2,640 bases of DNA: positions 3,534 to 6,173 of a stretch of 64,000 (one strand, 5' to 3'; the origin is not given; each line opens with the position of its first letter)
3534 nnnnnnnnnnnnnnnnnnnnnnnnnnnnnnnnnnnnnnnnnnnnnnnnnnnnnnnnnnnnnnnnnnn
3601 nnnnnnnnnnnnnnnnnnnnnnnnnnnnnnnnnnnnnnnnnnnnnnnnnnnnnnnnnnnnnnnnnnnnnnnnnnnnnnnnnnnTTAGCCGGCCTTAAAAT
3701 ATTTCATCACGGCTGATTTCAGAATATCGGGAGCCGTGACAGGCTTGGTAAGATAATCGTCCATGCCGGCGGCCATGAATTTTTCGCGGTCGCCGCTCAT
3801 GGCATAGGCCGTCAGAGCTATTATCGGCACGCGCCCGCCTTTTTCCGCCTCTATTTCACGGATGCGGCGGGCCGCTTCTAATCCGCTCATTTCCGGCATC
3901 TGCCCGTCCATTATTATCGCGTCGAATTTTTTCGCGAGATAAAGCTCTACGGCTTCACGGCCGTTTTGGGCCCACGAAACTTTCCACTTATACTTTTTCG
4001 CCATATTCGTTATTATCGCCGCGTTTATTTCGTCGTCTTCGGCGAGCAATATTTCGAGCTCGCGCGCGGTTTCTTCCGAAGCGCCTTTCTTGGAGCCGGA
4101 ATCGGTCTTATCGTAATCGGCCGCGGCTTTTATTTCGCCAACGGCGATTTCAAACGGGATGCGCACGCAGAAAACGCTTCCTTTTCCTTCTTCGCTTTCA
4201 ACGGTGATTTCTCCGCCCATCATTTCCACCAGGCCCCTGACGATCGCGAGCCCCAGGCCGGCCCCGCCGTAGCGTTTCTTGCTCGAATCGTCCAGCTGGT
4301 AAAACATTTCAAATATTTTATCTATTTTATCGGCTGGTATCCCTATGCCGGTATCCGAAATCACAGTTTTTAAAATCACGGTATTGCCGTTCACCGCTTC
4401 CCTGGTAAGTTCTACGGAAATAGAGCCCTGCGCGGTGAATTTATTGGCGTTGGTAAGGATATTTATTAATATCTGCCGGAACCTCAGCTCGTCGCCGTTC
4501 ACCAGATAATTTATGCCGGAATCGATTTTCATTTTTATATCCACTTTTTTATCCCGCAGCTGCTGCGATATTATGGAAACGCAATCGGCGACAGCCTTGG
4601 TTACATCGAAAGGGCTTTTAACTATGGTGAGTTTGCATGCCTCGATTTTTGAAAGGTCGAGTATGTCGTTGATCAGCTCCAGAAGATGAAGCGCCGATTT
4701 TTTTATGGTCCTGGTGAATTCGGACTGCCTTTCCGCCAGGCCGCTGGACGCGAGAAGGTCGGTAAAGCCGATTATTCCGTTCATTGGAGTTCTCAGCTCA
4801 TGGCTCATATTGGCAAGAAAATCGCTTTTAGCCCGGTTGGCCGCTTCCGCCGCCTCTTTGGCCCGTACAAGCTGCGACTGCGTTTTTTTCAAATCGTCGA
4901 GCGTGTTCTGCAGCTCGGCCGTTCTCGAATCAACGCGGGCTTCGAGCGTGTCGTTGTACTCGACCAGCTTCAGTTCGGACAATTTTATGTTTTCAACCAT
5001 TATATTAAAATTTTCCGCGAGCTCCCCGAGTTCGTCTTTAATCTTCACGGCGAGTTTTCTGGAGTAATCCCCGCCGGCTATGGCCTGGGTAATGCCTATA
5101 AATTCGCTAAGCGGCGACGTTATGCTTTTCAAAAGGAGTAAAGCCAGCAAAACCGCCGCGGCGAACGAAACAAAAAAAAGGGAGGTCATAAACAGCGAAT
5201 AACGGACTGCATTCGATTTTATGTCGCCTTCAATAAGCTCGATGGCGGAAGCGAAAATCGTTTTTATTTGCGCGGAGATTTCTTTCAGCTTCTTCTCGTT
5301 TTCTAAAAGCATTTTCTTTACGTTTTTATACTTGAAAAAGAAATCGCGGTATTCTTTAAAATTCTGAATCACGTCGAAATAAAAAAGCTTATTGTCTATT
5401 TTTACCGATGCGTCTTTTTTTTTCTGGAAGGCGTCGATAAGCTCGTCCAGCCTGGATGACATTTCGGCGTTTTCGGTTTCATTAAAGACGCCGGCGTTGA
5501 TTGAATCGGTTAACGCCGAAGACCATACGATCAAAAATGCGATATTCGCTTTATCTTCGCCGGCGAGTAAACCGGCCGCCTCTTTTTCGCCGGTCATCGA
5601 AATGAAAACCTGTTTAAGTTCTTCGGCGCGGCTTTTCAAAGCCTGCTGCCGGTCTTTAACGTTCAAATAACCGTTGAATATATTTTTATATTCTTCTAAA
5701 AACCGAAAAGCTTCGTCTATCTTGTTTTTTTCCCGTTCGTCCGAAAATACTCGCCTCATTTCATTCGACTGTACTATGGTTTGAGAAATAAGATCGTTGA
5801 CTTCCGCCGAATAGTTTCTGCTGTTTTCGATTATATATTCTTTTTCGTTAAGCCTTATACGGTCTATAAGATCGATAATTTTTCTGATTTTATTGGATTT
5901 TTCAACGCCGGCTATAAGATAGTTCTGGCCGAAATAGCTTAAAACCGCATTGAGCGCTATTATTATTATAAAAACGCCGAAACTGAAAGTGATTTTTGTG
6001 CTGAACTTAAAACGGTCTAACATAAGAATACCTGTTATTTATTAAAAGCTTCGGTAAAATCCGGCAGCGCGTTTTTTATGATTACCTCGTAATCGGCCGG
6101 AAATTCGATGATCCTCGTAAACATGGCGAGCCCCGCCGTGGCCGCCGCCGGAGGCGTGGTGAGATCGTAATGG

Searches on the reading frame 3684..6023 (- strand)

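Call 66: search_protein_families(library=pfam, proteins=[window:3684-6023:-], max_evalue=0.001)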
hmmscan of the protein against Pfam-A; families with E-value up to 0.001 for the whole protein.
window:3684-6023:- (779 aa): 5 families
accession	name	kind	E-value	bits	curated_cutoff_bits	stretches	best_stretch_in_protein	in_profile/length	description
PF02518.31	HATPase_c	-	2.8e-30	105.4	26.4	1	510-625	1-110/111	Histidine kinase-, DNA gyrase B-, and HSP90-like ATPase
PF00072.30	Response_reg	-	1.3e-25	90.1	30.2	1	658-769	1-108/111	Response regulator receiver domain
PF00512.31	HisKA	-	5.2e-23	81.3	26.9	1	398-462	1-65/66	His Kinase A (phospho-acceptor) domain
PF00672.30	HAMP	-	3e-10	40.7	25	1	297-347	2-52/53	HAMP domain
PF23198.2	PDE8A_N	-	0.00021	21.6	29.6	1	659-749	13-103/147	PDE8A-like, N-terminal domain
